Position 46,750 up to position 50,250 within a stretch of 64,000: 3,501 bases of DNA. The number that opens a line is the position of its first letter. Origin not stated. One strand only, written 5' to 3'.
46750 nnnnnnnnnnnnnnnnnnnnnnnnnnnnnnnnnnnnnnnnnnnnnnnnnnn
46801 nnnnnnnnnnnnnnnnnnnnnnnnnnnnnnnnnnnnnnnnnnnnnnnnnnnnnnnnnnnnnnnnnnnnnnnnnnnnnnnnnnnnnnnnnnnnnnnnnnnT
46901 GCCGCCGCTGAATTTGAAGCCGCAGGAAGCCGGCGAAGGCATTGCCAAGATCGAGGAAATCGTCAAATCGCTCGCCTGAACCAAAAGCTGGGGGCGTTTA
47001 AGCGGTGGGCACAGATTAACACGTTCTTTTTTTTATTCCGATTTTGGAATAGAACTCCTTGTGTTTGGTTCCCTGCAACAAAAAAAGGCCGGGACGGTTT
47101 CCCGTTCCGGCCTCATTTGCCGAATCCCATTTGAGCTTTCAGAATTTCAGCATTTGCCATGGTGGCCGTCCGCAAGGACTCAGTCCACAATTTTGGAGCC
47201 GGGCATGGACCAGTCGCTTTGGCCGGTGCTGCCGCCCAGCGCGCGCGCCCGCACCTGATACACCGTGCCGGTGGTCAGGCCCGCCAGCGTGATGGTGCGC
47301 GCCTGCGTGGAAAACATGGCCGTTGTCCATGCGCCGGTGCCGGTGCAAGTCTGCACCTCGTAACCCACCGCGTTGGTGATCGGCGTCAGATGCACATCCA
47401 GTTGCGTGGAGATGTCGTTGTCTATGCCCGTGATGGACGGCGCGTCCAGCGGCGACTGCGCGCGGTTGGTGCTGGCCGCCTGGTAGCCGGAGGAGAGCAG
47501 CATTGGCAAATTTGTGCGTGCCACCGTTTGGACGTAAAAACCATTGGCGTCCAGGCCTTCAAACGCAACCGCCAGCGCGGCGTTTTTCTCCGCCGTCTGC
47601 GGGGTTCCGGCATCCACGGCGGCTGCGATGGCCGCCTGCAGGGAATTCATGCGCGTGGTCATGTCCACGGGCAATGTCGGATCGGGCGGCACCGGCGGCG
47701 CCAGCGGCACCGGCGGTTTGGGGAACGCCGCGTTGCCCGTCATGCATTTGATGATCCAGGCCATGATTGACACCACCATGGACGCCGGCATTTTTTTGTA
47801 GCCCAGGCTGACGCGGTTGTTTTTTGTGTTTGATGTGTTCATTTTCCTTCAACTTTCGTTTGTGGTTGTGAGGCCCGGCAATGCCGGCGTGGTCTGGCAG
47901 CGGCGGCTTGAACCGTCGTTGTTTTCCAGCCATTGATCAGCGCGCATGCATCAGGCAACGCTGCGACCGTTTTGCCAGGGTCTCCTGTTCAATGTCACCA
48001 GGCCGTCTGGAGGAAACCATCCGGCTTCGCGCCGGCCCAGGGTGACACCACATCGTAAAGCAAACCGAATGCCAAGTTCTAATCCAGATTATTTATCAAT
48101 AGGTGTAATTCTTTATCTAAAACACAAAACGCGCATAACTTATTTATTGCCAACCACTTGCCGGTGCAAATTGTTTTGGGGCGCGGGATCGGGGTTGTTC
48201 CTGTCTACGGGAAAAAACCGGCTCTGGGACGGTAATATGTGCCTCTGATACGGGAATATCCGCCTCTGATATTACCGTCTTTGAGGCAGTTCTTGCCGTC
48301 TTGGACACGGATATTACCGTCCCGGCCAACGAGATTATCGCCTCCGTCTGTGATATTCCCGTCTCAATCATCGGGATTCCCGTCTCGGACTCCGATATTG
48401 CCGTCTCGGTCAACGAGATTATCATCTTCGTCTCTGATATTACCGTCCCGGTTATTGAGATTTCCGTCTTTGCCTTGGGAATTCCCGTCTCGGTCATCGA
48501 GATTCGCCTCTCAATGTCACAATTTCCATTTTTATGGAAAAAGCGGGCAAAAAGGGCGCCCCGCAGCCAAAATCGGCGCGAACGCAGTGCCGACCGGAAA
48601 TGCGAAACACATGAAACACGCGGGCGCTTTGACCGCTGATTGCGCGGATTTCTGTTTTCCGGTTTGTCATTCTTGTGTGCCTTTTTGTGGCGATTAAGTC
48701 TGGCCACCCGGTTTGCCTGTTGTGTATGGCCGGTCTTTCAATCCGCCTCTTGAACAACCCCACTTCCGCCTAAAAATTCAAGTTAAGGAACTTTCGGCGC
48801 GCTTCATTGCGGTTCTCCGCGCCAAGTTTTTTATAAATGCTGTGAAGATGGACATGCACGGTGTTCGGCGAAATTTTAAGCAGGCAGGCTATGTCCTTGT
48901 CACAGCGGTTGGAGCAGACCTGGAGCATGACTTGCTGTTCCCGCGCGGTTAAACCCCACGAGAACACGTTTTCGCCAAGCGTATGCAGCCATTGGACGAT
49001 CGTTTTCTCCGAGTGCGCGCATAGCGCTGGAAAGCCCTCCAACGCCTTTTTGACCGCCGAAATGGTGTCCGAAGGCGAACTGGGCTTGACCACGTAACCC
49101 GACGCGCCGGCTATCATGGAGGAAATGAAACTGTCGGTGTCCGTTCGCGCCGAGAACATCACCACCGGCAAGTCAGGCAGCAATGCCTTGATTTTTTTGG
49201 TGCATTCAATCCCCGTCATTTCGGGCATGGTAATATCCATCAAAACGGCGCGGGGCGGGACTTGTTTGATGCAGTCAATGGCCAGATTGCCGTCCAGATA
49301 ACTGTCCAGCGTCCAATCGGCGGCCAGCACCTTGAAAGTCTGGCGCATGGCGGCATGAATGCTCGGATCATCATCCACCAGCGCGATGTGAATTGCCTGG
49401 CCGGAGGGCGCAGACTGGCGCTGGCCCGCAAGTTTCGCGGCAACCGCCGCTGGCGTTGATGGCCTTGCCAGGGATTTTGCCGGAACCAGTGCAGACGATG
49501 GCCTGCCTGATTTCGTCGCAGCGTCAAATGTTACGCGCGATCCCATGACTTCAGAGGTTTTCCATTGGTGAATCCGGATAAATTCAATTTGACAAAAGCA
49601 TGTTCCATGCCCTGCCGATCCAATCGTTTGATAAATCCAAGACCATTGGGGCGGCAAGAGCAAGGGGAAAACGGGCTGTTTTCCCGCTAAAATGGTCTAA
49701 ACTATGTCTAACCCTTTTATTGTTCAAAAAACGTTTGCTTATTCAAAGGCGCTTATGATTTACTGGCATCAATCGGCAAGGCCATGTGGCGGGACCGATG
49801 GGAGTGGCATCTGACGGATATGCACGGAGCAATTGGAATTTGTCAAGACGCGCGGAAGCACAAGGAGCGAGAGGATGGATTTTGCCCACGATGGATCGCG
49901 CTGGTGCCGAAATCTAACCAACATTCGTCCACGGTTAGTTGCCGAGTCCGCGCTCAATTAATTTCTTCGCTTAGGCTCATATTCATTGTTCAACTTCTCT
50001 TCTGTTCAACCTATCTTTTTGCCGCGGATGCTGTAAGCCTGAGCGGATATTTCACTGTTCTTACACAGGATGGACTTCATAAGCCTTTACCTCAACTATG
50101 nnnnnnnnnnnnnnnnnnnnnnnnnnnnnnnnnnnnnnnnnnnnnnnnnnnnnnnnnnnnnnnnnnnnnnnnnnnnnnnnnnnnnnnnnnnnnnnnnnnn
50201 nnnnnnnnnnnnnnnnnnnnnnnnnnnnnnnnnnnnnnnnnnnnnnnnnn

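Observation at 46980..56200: ~9-kb AT-richer island splits argD from argF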

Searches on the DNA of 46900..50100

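Call 77: search_rna_families(source=window, start=46900, end=50100, threshold=evalue, max_evalue=1)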
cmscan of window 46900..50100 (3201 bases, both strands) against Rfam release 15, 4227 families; matches with E-value up to 1: 0.
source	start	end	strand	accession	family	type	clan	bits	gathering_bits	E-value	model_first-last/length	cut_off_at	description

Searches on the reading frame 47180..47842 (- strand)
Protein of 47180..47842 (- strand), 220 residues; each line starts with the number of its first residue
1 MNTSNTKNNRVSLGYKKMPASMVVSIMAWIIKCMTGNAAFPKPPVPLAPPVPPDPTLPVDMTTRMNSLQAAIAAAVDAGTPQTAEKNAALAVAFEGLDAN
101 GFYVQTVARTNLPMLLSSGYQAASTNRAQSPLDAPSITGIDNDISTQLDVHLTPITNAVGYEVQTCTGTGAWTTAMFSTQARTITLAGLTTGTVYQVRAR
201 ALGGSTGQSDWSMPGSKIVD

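Call 4: search_protein_families(library=pfam, proteins=[window:47180-47842:-], max_evalue=0.01)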
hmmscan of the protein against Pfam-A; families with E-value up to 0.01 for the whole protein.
window:47180-47842:- (220 aa): 1 family
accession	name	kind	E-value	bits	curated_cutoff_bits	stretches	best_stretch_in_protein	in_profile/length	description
PF00041.27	fn3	-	0.0013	19.3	25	1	148-213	16-79/84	Fibronectin type III domain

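Call 15: search_protein_families(library=padloc, proteins=[window:47180-47842:-], max_evalue=0.01)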
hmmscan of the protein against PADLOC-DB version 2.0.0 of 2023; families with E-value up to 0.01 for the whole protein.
window:47180-47842:- (220 aa): 0 families

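Call 16: search_protein_families(library=phrogs, proteins=[window:47180-47842:-], max_evalue=0.01)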
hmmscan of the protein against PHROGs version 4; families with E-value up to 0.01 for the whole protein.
window:47180-47842:- (220 aa): 4 families
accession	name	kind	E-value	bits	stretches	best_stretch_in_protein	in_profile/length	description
phrog_6977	-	tail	3e-06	27.8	1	116-216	137-239/284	minor tail protein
phrog_31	-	tail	0.00022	20.1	1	140-212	882-955/1565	central tail fiber J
phrog_4971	-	tail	0.00028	21.4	1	129-206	189-267/283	major tail protein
phrog_5616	-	tail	0.0021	17.4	1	147-213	545-616/873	tail fiber protein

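Call 17: search_protein_families(library=ncbifam, proteins=[window:47180-47842:-], max_evalue=0.1)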
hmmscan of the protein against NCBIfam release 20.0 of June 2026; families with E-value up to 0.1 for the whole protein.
window:47180-47842:- (220 aa): 1 family
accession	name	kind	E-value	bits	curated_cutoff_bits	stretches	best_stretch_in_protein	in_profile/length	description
NF045522.1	MXAN_2561_fam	equivalog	0.0022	17.5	150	1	133-212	170-251/304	MXAN_2561 family MXYO-CTERM-anchored protein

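Call 62: find_homologous_proteins(query=window:47180-47842:-, max_evalue=0.001)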
Query window:47180-47842:- (220 aa): 424 proteins with E <= 0.001 among 1362 candidates; the best 120 are listed.
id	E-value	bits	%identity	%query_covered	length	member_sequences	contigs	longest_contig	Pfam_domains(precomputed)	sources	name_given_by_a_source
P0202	1.9e-137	474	100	100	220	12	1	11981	-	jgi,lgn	jgi:hypothetical protein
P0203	1.4e-112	393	83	99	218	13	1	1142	-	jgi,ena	-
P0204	7.5e-112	390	82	99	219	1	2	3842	PF00041.28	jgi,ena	-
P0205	1.3e-108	380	80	99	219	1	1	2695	-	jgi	jgi:hypothetical protein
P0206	1.6e-108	379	81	99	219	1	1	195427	-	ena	-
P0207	1.8e-108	379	79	100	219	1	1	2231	-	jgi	-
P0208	1.3e-107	376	79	99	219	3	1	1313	PF00041.28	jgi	-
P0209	1.6e-106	373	79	99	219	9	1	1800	PF00041.28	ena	-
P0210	2.1e-105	369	78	99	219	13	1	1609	PF00041.28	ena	-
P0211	4.7e-105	368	78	100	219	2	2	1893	-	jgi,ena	jgi:hypothetical protein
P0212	3.2e-104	365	78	98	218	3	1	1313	-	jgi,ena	-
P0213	6.9e-104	364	78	99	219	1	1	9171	-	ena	-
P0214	1.8e-103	363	77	99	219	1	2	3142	PF00041.28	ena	-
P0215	3.8e-103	362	77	99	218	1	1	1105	-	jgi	-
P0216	4.1e-103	362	76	99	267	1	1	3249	-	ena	-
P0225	1.2e-101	357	76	99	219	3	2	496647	PF00041.28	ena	-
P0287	2.8e-89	317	72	99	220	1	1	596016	-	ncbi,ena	-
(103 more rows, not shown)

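Call 63: find_encoding_contigs(protein=P0206, flank=10000, max_places=1)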
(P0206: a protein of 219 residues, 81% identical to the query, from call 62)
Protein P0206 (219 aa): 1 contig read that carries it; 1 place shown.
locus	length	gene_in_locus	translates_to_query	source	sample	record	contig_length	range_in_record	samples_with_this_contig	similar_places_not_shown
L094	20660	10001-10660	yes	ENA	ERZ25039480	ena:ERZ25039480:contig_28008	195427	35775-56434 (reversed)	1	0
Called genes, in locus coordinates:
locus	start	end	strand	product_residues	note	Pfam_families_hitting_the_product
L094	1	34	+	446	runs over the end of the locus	PF04542:Sigma70_r2, PF04545:Sigma70_r4, PF08281:Sigma70_r4_2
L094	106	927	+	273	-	PF07963:N_methyl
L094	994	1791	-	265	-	PF06182:ABC2_membrane_6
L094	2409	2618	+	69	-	PF03466:LysR_substrate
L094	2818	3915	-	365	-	PF13813:MBOAT_2 (weak)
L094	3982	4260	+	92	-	PF02787:CPSase_L_D3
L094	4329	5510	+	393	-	-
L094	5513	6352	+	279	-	-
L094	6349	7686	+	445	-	PF00145:DNA_methylase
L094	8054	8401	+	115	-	-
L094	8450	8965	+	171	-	-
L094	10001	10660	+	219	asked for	-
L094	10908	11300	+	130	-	-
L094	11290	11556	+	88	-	PF17032:Zn_ribbon_15 (faint), PF07191:Zn_ribbon_6 (faint), PF12773:DZR, PF13248:Zn_ribbon_3 (weak), PF24463:DUF7577 (faint), PF13248:Zn_ribbon_3 (weak), PF13240:Zn_Ribbon_1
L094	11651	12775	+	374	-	-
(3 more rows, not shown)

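Call 64: find_encoding_contigs(protein=P0225, flank=10000, max_places=1)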
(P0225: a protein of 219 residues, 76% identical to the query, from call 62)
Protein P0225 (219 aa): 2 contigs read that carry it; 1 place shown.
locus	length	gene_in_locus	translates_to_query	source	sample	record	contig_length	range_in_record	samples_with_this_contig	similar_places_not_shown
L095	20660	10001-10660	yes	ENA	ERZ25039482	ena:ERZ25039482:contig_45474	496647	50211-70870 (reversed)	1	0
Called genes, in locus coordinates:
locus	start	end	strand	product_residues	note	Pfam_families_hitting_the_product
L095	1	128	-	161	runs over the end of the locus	PF00430:ATP-synt_B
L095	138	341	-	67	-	PF00137:ATP-synt_C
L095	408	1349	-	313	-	PF00119:ATP-synt_A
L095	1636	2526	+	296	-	PF00126:HTH_1, PF03466:LysR_substrate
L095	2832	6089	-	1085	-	PF02384:N6_Mtase, PF07669:Eco57I, PF01420:Methylase_S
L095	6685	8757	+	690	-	PF02810:SEC-C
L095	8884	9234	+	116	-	PF05635:23S_rRNA_IVP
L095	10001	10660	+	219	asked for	PF00041:fn3 (faint)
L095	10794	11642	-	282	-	PF00749:tRNA-synt_1c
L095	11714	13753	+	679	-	PF02018:CBM_4_9 (weak), PF22848:ASD1_dom, PF06964:Alpha-L-AF_C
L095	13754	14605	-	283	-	PF01370:Epimerase, PF04321:RmlD_sub_bind, PF07993:NAD_binding_4 (faint), PF01073:3Beta_HSD (weak), PF16363:GDP_Man_Dehyd, PF02719:Polysacc_synt_2 (weak)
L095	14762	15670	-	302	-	PF18860:AbiJ_NTD3, PF14355:Abi_C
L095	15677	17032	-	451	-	PF00749:tRNA-synt_1c, PF19269:Anticodon_2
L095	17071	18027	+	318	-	PF05235:CHAD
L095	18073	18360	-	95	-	PF00216:Bac_DNA_binding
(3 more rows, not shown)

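Call 65: find_encoding_contigs(protein=P0287, flank=10000, max_places=1)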
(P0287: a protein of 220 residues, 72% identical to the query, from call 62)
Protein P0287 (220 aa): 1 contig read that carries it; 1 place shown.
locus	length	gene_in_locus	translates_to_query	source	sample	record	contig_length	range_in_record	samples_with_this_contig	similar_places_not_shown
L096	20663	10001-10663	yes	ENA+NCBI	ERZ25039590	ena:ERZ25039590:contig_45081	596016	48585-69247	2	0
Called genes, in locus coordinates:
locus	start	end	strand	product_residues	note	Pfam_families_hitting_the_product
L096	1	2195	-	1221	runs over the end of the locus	PF00072:Response_reg, PF08448:PAS_4, PF08447:PAS_3, PF00989:PAS, PF01590:GAF, PF13492:GAF_3, PF00989:PAS, PF08448:PAS_4, +12 more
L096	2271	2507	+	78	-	PF01649:Ribosomal_S20p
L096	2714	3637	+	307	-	PF00126:HTH_1, PF03466:LysR_substrate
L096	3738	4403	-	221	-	-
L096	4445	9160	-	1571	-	PF17517:IgGFc_binding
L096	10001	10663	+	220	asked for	-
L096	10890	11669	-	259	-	PF00535:Glycos_transf_2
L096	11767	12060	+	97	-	PF04023:FeoA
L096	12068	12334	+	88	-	PF04023:FeoA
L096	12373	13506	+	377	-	PF09439:SRPRB (faint), PF01926:MMR_HSR1, PF02421:FeoB_N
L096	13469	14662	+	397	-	PF07670:Gate, PF07664:FeoB_C, PF07670:Gate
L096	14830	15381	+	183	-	PF04542:Sigma70_r2 (weak), PF08281:Sigma70_r4_2, PF04545:Sigma70_r4 (weak)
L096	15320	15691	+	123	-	-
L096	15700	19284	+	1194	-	PF11028:TMEM260_N, PF14559:TPR_19 (faint)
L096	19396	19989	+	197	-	PF01025:GrpE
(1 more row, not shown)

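Call 99: find_related_loci(query=window:47180-47842:-, collection=viral_contigs, flank=5000)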
Query window:47180-47842:- (220 aa) in viral_contigs; peptide patterns used: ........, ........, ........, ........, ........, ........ (x = any residue, [..] = any of these).
5 stretches matched a pattern, but none encodes a relative of the query by tblastn (E <= 1e-3).

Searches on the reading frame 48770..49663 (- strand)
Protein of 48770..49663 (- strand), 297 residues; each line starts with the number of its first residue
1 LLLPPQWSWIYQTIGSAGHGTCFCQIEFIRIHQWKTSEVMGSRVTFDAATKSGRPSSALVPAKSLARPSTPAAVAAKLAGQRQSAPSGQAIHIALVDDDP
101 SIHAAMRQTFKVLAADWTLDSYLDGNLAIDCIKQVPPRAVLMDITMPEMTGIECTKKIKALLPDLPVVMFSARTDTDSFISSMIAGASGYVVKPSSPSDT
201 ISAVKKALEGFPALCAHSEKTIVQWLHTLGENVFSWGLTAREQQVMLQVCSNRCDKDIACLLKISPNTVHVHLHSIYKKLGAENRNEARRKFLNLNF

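Call 4: search_protein_families(library=pfam, proteins=[window:48770-49663:-], max_evalue=0.01)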
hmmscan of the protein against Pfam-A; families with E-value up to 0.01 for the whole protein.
window:48770-49663:- (297 aa): 3 families
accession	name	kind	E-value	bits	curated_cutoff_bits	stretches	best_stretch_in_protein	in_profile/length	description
PF00072.30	Response_reg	-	2.4e-21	76.4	30.2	1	93-204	1-110/111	Response regulator receiver domain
PF00196.25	GerE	-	1.3e-12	47.5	23.5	1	238-289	3-54/57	Bacterial regulatory proteins, luxR family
PF08281.18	Sigma70_r4_2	-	0.0033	17.5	25.7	1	256-280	30-54/54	Sigma-70, region 4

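Call 15: search_protein_families(library=padloc, proteins=[window:48770-49663:-], max_evalue=0.01)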
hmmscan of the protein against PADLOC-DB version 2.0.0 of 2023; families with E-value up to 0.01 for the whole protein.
window:48770-49663:- (297 aa): 1 family
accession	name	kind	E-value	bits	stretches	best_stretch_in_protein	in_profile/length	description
PDLC01851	CARF3--CARF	-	1.9e-06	25.5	1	237-281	209-253/279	-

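Call 16: search_protein_families(library=phrogs, proteins=[window:48770-49663:-], max_evalue=0.01)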
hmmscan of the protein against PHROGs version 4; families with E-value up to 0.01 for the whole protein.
window:48770-49663:- (297 aa): 9 families
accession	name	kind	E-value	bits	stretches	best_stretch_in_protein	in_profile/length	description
phrog_731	-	unknown function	2.9e-30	106.3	1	92-287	3-211/227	-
phrog_5982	-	unknown function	1.6e-13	50.4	1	75-210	852-987/1030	-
phrog_3282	-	transcription regulation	1e-09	39.4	1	237-288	47-98/158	sigma factor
phrog_20458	-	unknown function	1.3e-08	34.5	1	38-209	645-818/829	-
phrog_22245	-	unknown function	2.9e-05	24.4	1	120-194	33-108/349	-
phrog_8810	-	unknown function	6.7e-05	23.6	1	91-173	1-87/245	-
phrog_10300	-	transcription regulation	7.7e-05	23.8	1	237-292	120-175/182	transcriptional regulator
phrog_27555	-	transcription regulation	0.00025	21.7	1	225-285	125-179/203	transcriptional regulator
phrog_37855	-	unknown function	0.0049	16.9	1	118-201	33-121/278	-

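Call 17: search_protein_families(library=ncbifam, proteins=[window:48770-49663:-], max_evalue=0.1)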
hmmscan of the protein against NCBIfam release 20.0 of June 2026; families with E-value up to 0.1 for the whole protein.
window:48770-49663:- (297 aa): 106 families (the best 25 are shown)
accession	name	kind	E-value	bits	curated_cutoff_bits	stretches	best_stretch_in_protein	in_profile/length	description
NF052445.1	RespRegMctR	equivalog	7.2e-29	100.7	300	1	91-284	2-191/205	two-component system response regulator MctR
NF007935.0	PRK10651.1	equivalog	1.9e-24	86.1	250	1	90-288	6-206/216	two-component system response regulator NarL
NF006900.1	PRK09390.1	equivalog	1e-22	80.7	255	1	91-289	5-194/203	response regulator FixJ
NF007018.1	PRK09483.1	equivalog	1.3e-22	80.5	280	1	91-284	2-195/217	UvrY/SirA/GacA family response regulator transcription factor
NF011896.0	PRK15369.1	equivalog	4.6e-20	72.1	242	1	91-287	4-199/211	two component system response regulator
NF007708.0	PRK10403.1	equivalog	3.4e-19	69.1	343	1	90-293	6-209/215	nitrate/nitrite response regulator protein NarP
NF047785.1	respo_reg_MadR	equivalog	3.5e-18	65.7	300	1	92-288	2-199/209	MadR family response regulator transcription factor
TIGR01818.1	ntrC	equivalog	3e-17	62.6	558.6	1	94-210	2-116/463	nitrogen regulation protein NR(I)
NF040689.1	MtrAB_MtrA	equivalog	6.9e-17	61.5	300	1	94-208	2-113/219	MtrAB system response regulator MtrA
NF041830.1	RR_TF_ErdR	exception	8.4e-17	61.6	390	1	93-288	4-201/213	response regulator transcription factor ErdR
NF007685.0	PRK10360.1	equivalog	1.4e-15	57.6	258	1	91-292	2-192/196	response regulator transcription factor UhpA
NF041733.1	resp_reg_CseB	equivalog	8.7e-15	54.7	350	1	92-205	2-112/228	two-component system response regulator CseB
NF008296.0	PRK11083.1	equivalog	9.1e-15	54.7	273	1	91-213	4-123/228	two-component system response regulator CreB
NF040749.1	tetrathio_RR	equivalog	1.6e-14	54.1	290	1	93-285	2-181/191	tetrathionate respiration response regulator TtrR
TIGR02154.1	PhoB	equivalog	4.3e-14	52.4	296.2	1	92-208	4-120/226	phosphate regulon transcriptional regulator PhoB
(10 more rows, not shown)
